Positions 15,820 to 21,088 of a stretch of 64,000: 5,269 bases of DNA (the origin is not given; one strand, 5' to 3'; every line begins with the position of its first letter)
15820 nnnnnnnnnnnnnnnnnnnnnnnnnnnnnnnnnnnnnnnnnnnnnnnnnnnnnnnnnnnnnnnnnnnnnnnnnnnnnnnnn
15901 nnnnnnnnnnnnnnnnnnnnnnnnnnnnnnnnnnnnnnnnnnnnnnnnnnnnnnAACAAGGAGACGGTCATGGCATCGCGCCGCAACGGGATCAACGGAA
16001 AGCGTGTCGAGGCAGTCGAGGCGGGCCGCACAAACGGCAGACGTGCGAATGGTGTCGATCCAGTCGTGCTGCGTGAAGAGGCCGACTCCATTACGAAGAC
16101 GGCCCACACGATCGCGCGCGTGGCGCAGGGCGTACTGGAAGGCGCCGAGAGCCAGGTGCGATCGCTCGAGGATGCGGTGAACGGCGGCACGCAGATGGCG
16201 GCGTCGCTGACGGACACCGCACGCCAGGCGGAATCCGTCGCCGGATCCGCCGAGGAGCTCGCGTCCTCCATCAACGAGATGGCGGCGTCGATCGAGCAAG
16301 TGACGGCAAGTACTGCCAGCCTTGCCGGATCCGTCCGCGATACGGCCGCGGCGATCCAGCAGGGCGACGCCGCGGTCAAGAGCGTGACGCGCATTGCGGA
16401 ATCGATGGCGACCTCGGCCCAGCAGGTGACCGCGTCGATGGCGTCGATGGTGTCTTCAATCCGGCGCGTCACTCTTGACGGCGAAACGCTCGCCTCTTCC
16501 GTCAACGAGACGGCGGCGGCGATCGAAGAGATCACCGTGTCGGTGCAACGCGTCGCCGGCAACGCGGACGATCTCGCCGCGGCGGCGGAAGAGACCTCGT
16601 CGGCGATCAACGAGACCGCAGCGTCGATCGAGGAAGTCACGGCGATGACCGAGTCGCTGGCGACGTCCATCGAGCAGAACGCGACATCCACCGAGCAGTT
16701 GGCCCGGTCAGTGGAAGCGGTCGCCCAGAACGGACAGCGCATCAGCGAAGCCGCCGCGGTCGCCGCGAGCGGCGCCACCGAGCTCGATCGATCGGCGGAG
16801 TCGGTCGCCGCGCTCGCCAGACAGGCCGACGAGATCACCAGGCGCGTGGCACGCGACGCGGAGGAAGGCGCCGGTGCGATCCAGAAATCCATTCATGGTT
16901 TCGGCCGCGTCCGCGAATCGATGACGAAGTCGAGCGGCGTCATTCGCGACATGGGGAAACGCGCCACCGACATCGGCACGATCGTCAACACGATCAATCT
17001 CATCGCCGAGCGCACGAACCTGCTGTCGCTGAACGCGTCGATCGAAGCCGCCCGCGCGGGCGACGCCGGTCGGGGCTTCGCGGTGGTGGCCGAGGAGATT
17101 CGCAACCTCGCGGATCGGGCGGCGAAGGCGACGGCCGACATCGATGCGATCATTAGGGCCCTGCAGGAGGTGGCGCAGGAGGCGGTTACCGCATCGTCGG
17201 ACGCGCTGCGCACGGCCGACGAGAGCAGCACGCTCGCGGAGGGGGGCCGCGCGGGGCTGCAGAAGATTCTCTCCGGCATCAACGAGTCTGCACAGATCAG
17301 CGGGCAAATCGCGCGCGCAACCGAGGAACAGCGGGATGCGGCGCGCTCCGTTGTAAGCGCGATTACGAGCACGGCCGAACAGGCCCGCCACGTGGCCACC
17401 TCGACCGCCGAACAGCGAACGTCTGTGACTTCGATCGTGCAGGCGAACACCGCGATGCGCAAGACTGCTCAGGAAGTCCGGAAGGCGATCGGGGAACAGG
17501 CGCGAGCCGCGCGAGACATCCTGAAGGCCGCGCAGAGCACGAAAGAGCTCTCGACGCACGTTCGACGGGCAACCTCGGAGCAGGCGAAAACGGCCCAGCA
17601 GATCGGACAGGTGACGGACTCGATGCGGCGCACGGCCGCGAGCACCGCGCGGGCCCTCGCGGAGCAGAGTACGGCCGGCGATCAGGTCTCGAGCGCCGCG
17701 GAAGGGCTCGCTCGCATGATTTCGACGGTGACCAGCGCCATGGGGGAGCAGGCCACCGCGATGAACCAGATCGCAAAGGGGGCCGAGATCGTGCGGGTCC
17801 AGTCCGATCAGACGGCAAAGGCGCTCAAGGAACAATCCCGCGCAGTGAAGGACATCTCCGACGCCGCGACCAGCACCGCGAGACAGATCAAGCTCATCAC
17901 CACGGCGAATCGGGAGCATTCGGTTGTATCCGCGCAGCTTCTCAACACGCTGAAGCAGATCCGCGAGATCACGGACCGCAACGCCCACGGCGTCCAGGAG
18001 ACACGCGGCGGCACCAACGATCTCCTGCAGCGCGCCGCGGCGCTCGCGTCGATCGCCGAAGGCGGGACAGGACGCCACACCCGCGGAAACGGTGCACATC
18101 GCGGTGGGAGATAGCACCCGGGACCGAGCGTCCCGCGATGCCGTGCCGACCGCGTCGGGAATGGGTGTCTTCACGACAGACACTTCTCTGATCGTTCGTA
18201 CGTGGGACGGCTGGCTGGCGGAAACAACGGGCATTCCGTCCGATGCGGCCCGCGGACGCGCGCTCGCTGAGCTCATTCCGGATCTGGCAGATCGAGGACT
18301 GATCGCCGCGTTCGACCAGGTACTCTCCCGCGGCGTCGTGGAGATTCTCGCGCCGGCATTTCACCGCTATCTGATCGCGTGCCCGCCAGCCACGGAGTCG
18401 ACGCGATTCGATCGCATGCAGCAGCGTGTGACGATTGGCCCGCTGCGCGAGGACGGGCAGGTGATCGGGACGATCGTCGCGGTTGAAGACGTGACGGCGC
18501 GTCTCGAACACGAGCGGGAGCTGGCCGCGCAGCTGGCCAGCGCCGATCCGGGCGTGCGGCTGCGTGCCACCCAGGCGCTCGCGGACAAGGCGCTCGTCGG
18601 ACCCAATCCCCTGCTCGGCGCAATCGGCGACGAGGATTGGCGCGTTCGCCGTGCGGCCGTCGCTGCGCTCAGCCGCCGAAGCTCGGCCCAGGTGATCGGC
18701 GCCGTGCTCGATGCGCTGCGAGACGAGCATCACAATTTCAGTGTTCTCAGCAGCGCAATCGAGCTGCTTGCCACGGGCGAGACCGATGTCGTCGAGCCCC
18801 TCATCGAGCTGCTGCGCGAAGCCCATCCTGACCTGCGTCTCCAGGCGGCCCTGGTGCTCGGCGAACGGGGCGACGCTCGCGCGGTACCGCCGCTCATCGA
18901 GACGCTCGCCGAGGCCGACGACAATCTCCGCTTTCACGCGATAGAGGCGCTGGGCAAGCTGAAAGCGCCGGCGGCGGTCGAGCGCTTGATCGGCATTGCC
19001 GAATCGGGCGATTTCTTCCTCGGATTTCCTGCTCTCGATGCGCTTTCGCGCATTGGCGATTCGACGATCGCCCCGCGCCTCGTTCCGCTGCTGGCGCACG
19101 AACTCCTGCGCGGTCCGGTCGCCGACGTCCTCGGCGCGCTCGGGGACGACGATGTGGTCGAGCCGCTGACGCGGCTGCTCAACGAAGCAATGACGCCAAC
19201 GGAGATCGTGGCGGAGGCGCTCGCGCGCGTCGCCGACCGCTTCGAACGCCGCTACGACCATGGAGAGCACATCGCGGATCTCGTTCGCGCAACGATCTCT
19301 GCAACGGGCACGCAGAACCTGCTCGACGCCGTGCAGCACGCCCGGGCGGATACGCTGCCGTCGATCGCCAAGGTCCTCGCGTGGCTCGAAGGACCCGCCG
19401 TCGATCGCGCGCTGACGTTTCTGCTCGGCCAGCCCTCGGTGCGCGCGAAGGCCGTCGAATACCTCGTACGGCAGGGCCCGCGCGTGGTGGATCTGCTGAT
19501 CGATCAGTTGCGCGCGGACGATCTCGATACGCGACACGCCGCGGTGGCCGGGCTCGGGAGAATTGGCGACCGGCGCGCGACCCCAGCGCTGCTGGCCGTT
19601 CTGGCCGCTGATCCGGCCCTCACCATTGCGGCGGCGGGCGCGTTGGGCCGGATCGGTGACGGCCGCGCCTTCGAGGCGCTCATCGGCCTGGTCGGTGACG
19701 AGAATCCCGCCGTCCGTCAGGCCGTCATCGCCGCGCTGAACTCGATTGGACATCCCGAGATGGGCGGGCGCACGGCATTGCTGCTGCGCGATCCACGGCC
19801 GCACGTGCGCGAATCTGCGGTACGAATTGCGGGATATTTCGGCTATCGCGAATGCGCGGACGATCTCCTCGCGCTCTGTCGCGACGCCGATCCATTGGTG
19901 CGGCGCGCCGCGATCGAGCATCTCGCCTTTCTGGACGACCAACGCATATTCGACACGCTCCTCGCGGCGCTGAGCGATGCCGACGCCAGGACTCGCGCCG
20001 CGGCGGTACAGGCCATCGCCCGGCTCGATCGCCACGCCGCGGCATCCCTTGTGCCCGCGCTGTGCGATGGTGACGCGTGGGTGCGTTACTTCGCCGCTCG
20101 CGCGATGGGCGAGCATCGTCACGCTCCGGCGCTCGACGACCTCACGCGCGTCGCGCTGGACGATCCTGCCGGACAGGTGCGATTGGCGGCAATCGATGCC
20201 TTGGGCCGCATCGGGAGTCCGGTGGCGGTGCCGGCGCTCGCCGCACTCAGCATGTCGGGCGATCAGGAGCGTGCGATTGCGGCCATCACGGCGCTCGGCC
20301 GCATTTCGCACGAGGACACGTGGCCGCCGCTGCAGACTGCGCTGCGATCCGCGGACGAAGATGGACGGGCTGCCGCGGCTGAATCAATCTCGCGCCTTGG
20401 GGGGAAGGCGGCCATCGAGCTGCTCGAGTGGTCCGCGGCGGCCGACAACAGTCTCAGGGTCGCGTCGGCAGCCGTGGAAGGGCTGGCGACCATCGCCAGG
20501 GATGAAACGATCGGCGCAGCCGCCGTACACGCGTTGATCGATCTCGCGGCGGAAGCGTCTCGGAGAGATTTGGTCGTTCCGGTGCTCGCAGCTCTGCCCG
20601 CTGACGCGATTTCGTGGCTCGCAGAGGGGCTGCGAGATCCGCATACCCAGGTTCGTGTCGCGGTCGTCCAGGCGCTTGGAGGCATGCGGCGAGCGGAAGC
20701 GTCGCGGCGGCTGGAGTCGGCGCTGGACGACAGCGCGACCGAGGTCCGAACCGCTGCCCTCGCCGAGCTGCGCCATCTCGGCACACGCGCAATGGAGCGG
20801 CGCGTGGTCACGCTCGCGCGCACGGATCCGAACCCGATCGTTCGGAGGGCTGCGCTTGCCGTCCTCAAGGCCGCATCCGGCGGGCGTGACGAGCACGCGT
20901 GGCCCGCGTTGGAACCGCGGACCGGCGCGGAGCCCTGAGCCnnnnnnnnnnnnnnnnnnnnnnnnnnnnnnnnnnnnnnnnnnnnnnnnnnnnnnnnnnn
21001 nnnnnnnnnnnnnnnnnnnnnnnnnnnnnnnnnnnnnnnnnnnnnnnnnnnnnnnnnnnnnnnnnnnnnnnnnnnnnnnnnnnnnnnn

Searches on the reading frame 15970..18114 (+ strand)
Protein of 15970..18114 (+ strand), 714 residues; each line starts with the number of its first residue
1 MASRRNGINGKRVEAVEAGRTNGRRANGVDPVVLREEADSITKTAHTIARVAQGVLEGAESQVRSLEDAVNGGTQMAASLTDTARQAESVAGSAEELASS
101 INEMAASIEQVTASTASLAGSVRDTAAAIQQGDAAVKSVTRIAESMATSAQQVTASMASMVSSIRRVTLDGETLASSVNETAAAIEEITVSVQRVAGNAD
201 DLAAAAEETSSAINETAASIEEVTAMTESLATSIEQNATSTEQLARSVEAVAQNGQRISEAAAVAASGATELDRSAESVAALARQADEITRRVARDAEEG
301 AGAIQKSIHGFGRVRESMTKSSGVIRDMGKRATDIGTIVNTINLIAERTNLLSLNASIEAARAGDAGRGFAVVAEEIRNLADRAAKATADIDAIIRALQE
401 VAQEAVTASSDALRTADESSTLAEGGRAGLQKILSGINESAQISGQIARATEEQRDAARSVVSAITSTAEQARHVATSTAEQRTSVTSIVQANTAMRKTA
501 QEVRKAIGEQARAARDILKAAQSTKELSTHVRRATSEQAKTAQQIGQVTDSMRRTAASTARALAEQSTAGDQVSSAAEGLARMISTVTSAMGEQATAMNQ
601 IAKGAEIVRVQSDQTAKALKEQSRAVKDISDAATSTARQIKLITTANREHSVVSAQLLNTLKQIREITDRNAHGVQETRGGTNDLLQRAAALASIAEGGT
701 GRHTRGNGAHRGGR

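Call 63: search_protein_families(library=pfam, proteins=[window:15970-18114:+], max_evalue=0.00001)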
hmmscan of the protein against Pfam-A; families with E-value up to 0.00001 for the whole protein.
window:15970-18114:+ (714 aa): 1 family
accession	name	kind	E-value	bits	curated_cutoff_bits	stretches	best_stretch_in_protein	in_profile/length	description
PF00015.26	MCPsignal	-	7.1e-36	124.1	34.6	1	306-469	16-169/172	Methyl-accepting chemotaxis protein (MCP) signalling domain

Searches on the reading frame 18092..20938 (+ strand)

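Call 63: search_protein_families(library=pfam, proteins=[window:18092-20938:+], max_evalue=0.00001)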
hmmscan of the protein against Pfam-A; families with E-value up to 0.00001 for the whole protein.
window:18092-20938:+ (948 aa): 8 families
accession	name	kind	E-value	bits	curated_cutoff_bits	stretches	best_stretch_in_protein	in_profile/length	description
PF13646.12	HEAT_2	-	1.3e-92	304.6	27.7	8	562-643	6-88/88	HEAT repeats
PF02985.28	HEAT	-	7.9e-38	125.3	23.5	0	173-194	4-25/31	HEAT repeat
PF03130.22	HEAT_PBS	-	4e-22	76.6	20.9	0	481-505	2-26/27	PBS lyase HEAT-like repeat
PF13513.12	HEAT_EZ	-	2.5e-10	41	27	0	618-645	28-55/55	HEAT-like repeat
PF21581.3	SCD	-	8.4e-09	36.1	27.5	0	623-647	35-59/75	Stromalin conservative domain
PF20168.4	PDS5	-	3.5e-07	28.9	27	0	464-612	242-385/1053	Sister chromatid cohesion protein PDS5 protein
PF12717.13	Cnd1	-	1.2e-06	29.1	26.4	0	588-647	22-87/162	non-SMC mitotic condensation complex subunit 1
PF00514.29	Arm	-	2.5e-06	27.8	20.6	0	232-257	12-37/41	Armadillo/beta-catenin-like repeat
